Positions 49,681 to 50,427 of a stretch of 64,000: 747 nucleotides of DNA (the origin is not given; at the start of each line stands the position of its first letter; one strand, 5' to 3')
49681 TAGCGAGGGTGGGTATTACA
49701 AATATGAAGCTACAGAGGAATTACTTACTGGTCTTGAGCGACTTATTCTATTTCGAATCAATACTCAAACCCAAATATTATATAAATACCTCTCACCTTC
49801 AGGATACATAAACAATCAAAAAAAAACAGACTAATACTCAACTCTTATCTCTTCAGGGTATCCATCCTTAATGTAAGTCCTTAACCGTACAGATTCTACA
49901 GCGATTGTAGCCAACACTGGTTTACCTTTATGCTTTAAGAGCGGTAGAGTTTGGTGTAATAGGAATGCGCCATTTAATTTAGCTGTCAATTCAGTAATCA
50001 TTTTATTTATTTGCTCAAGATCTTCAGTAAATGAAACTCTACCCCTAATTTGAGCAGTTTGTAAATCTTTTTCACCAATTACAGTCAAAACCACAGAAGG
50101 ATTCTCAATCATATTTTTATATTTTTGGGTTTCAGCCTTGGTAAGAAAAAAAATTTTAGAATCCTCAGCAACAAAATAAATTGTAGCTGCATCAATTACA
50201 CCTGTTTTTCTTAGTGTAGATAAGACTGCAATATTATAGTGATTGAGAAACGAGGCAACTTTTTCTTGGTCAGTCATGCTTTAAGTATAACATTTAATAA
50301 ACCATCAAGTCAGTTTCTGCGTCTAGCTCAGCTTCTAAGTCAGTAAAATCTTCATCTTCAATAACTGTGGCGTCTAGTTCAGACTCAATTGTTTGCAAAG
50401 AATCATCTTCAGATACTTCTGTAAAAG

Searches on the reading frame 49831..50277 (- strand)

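Call 52: search_protein_families(library=pfam, proteins=[window:49831-50277:-], max_evalue=0.001)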
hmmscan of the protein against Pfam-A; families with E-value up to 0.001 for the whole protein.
window:49831-50277:- (148 aa): 2 families
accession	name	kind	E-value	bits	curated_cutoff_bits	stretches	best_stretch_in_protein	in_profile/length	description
PF01243.27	PNPOx_N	-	3.2e-14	53.8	28.1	1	5-131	3-117/120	Pyridoxamine 5'-phosphate oxidase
PF16242.11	Pyrid_ox_like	-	7.5e-10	38.9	28.8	1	4-93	3-94/149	Pyridoxamine 5'-phosphate oxidase like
